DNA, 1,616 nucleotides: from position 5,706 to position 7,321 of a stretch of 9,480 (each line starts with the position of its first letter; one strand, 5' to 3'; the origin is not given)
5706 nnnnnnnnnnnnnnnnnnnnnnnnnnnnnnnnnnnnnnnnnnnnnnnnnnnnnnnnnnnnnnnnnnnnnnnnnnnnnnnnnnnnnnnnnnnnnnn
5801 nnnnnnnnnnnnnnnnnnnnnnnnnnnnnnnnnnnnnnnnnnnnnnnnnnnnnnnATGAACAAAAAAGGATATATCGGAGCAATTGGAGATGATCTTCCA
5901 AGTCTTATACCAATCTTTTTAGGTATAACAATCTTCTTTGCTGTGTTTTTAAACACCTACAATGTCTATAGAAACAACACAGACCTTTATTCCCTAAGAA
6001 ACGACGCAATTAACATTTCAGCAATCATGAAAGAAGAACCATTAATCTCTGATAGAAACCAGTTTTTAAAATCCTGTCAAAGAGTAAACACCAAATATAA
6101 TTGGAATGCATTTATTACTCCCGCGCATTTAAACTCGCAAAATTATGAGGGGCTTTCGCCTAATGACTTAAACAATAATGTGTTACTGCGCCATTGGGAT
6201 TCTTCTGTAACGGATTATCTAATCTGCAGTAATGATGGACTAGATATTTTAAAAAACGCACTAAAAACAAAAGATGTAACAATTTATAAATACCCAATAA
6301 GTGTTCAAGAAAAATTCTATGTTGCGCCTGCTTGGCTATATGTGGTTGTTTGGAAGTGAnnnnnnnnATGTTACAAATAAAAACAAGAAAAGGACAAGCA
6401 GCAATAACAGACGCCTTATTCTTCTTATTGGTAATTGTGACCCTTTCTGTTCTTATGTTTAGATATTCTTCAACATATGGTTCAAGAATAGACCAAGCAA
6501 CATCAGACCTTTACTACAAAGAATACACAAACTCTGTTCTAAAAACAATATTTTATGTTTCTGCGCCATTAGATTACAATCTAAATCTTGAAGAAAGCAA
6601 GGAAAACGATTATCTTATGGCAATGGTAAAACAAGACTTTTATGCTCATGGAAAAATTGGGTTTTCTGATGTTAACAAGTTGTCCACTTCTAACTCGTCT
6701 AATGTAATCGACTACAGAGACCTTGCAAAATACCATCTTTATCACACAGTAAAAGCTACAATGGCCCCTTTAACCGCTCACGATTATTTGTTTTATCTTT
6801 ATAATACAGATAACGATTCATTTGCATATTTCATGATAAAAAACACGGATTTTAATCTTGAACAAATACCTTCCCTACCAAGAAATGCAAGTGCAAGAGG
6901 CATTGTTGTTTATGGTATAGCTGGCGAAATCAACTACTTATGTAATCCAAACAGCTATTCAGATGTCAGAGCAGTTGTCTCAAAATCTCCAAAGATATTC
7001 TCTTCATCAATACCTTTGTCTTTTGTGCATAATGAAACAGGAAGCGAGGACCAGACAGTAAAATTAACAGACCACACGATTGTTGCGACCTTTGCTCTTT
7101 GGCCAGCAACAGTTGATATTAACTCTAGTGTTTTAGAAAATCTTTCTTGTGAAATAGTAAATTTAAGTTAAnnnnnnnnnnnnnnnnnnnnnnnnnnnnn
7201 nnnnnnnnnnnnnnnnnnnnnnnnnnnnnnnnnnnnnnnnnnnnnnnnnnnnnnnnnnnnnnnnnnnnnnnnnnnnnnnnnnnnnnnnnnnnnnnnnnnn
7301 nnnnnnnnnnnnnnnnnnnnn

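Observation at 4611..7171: Four tightly coupled pilin-like genes downstream of the major-subunit pair, resembling a minor-pilin priming/tip module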

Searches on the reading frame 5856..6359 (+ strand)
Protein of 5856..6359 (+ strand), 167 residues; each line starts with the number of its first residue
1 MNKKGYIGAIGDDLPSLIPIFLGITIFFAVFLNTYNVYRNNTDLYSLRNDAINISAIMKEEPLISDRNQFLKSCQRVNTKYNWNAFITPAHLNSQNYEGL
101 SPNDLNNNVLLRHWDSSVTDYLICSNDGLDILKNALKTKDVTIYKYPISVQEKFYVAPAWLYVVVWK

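Call 4: search_protein_families(library=pfam, max_evalue=1, proteins=[window:5856-6359:+])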
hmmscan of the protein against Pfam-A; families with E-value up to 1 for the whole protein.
window:5856-6359:+ (167 aa): 1 family
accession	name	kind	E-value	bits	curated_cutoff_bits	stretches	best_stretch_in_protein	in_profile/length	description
PF00967.23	Barwin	-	0.021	15.2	21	1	74-137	36-96/119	Barwin family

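Call 10: search_protein_families(library=ncbifam, max_evalue=1, proteins=[window:5856-6359:+])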
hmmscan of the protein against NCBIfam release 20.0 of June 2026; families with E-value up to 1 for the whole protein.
window:5856-6359:+ (167 aa): 0 families

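Call 39: search_solved_structures(query=A4, max_evalue=10)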
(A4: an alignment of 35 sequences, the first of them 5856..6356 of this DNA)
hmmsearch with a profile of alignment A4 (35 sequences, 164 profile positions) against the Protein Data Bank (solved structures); distinct sequences matched with E-value up to 10: 1.
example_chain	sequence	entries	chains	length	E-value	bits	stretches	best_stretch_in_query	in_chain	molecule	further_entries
6btm_D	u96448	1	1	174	0.035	17.8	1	14-41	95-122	Alternative Complex III subunit D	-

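Call 64: find_related_loci(query=A4, collection=metagenome_contigs, flank=8000)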
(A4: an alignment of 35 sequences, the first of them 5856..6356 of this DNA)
Query A4 (167 aa) in metagenome_contigs; peptide patterns used: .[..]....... (x = any residue, [..] = any of these).
221 stretches matched a pattern; 196 encode a relative of the query (tblastn E <= 1e-3); the best 80 are kept; 80 distinct loci.
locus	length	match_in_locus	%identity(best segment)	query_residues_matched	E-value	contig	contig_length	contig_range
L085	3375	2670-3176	75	1-167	3e-84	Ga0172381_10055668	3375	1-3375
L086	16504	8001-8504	73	2-167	1e-82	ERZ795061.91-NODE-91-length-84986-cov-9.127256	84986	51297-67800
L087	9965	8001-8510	73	1-167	3e-82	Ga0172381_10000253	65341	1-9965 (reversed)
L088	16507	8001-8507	74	2-167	2e-82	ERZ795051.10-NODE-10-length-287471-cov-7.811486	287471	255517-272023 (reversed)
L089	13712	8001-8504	71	2-167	5e-80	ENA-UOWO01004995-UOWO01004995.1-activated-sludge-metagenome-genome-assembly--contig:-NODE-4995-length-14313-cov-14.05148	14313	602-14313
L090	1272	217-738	71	1-167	2e-83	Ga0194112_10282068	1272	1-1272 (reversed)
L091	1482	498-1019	67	1-166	1e-78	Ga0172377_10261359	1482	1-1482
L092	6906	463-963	61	1-167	1e-72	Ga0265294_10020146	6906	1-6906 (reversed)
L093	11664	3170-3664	62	1-166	3e-69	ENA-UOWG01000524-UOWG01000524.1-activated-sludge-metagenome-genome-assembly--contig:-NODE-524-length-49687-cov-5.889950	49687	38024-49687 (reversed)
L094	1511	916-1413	58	1-167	3e-72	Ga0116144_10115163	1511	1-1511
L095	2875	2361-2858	52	1-167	2e-54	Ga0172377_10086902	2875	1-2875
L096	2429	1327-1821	51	1-167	1e-53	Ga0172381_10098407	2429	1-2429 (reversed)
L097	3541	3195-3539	68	1-115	2e-52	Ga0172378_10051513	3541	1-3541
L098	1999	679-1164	52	3-167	6e-52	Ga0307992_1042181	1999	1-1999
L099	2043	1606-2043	53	1-147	2e-47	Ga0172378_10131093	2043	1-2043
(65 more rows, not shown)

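Call 79: search_protein_families(library=pfam, alignment_id=A4, max_evalue=0.01)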
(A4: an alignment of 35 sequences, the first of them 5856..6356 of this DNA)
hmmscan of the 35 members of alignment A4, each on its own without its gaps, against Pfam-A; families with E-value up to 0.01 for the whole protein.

A. member 1, window:5856-6356:+ (167 aa): 0 families

B. families by the number of members that match (of 35 scanned): 0 families

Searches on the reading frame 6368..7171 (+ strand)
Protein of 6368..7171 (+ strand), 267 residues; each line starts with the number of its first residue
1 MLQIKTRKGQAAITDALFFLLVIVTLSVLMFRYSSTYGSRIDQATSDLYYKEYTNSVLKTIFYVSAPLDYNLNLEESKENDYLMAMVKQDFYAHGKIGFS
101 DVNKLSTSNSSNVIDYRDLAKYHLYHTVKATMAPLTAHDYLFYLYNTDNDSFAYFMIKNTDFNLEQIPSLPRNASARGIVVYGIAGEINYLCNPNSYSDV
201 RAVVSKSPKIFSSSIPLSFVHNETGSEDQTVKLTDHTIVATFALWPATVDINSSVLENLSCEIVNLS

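Call 4: search_protein_families(library=pfam, max_evalue=1, proteins=[window:6368-7171:+])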
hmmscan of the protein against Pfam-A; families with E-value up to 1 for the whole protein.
window:6368-7171:+ (267 aa): 1 family
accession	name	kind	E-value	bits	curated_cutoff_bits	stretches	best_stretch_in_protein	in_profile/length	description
PF17442.7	U62_UL91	-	0.0043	17.5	25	0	143-185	13-57/65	Functional domain of U62 and UL91 proteins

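Call 10: search_protein_families(library=ncbifam, max_evalue=1, proteins=[window:6368-7171:+])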
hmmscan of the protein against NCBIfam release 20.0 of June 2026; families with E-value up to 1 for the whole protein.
window:6368-7171:+ (267 aa): 0 families

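Call 40: search_solved_structures(query=A2, max_evalue=10)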
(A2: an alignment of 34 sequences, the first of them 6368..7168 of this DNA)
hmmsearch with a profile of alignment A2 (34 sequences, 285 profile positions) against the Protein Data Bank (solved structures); distinct sequences matched with E-value up to 10: 1.
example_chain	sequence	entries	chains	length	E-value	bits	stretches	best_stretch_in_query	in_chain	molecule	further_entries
9xbd_E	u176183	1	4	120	0.016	17.8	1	47-104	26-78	Nucleotidyltransferase domain-containing protein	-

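Call 43: find_homologous_proteins(query=A2, max_evalue=0.001)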
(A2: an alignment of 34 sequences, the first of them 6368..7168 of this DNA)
Query A2 (34 sequences) (267 aa, profile of the alignment): 105 proteins with E <= 0.001 among 8000 candidates.
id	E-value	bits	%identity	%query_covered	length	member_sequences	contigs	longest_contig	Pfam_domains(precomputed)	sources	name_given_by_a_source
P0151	1.3e-80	289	30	72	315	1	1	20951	-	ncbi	-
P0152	2.5e-80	288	28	95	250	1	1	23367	-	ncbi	-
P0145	3.9e-80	287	61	100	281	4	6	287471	-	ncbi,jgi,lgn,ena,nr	ncbi:MAG TPA: hypothetical protein P5530_03565 [Candidatus Diapherotrites archaeon]|jgi:hypothetical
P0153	7.2e-80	286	63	98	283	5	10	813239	-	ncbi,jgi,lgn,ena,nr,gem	ncbi:MAG TPA: hypothetical protein PK655_02320 [archaeon]|nr:hypothetical protein [archaeon]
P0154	1.0e-79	286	61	99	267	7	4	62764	-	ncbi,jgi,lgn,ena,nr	ncbi:MAG TPA: hypothetical protein PLK55_01450 [archaeon]|nr:hypothetical protein [archaeon]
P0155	1.4e-79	286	100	100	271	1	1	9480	-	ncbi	-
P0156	1.6e-79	285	61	99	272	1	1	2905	-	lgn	-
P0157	1.9e-79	285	32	95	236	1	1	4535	-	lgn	-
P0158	2.8e-79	285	60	98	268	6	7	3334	-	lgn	-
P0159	1.0e-78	283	60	99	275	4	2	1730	-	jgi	jgi:hypothetical protein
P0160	2.2e-78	282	62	97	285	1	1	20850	-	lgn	-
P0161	2.9e-78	281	66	99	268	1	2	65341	-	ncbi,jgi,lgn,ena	ncbi:MAG: hypothetical protein WCX82_00010 [archaeon]|jgi:hypothetical protein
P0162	1.5e-77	279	27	96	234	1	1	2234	-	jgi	jgi:hypothetical protein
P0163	1.8e-77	279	61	98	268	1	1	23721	-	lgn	-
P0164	4.9e-77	277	62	99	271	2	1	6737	-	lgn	-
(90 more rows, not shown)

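Call 53: predict_structure(alignment_id=A6)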
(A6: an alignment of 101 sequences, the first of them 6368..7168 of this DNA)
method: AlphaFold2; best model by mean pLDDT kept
length: 267 residues; sequences in the alignment: 101
mean_pLDDT: 93.6   pTM: 0.84
mean pLDDT of the five models: 93.6, 93.3, 93.2, 93.0, 92.9
residues with pLDDT >= 90: 219; 70-90: 41; 50-70: 6; < 50: 1
segments of 3 or more residues with pLDDT < 50: none
pLDDT, mean of each block of 10 residues (from residue 1): 65 93 97 94 96 98 95 89 97 96 90 91 97 97 98 98 90 87 96 98 97 98 89 97 98 97 90
secondary structure, 60 per line:
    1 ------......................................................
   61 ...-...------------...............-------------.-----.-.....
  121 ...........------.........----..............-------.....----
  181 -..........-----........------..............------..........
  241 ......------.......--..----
elements in order: H7-63 E65-67 E80-82 H83-94 H116-131 E138-146 E151-164 H172-176 E182-191 H197-204 E211-224 E231-246 H253-259

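Call 56: fold_search(model_id=the predicted structure, library=pdb)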
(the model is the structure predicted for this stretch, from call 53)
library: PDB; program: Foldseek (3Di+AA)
matches with E <= 10: 1216; with E <= 0.001: 0
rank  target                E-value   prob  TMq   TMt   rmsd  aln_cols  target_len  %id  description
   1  2vvj_A                2.2e-02  0.23  0.12  0.18  16.9       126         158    7  IrisFP fluorescent protein in its red form, cis conformation (released 2008-08-12)
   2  2vvj_B                2.8e-02  0.21  0.12  0.18  16.9       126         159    7  IrisFP fluorescent protein in its red form, cis conformation (released 2008-08-12)
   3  4r25                  3.6e-02  0.85  0.19  0.35   5.7       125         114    4  Structure of B. subtilis GlnK (released 2015-03-04)
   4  7s0t_D                4.0e-02  0.12  0.14  0.20  20.3       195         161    9  Structure of DNA polymerase zeta with mismatched DNA (released 2022-03-09)
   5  2gw4_B                5.7e-02  0.14  0.12  0.18  14.8       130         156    8  Crystal structure of stony coral fluorescent protein Kaede, red form (released 2007-05-08)
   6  8tlq_D                5.7e-02  0.09  0.14  0.18  21.7       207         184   12  Cryo-EM structure of the Rev1-Polzeta-DNA-dCTP complex (released 2024-05-15)
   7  6gp1_B                6.4e-02  0.14  0.12  0.18  16.9       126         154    7  Structure of mEos4b in the red long-lived dark state (released 2019-05-22)
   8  1s2h                  6.4e-02  0.09  0.14  0.17  20.6       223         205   12  The Mad2 spindle checkpoint protein possesses two distinct natively folded states (released 2004-03-30)
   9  6p8r_A                7.2e-02  0.10  0.12  0.17  20.1       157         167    9  Structure of P. aeruginosa ATCC27853 HORMA2 (released 2019-12-25)
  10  7pnt_H                7.7e-02  0.35  0.17  0.28  14.0       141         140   10  Assembly intermediate of mouse mitochondrial ribosome small subunit without mS37 in complex with RbfA and Tfb1m (released 2022-06-15)
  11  8btd_SX               8.1e-02  0.54  0.18  0.39  13.8       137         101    5  Giardia Ribosome in PRE-T Hybrid State (D1) (released 2023-03-22)
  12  4bts_AJ               8.6e-02  0.23  0.14  0.27  15.5       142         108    7  THE CRYSTAL STRUCTURE OF THE EUKARYOTIC 40S RIBOSOMAL SUBUNIT IN COMPLEX WITH EIF1 AND EIF1A (released 2013-07-17)
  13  9fhl_L                9.1e-02  0.30  0.16  0.35  12.4       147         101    9  High-resolution cryo-EM structure of Saccharolobus solfataricus 30S ribosomal subunit bound to mRNA and initiator tRNA (released 2025-01-15)
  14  8apz_A                9.1e-02  0.12  0.12  0.08  20.9       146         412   11  Crystal structure of wild-type L-N-Carbamoylase from Sinorhizobium meliloti (released 2022-11-16)
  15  8tlq_E                9.1e-02  0.11  0.15  0.17  22.9       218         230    9  Cryo-EM structure of the Rev1-Polzeta-DNA-dCTP complex (released 2024-05-15)
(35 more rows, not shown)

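Call 80: search_protein_families(library=pfam, alignment_id=A2, max_evalue=0.01)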
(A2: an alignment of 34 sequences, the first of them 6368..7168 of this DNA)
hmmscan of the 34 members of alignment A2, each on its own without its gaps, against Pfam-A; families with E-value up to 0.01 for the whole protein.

A. member 1, window:6368-7168:+ (267 aa): 1 family
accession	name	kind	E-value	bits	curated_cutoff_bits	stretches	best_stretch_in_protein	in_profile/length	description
PF17442.7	U62_UL91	-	0.0043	17.5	25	0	143-185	13-57/65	Functional domain of U62 and UL91 proteins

B. families by the number of members that match (of 34 scanned): 1 family
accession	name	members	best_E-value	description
PF17442.7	U62_UL91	1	0.0043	Functional domain of U62 and UL91 proteins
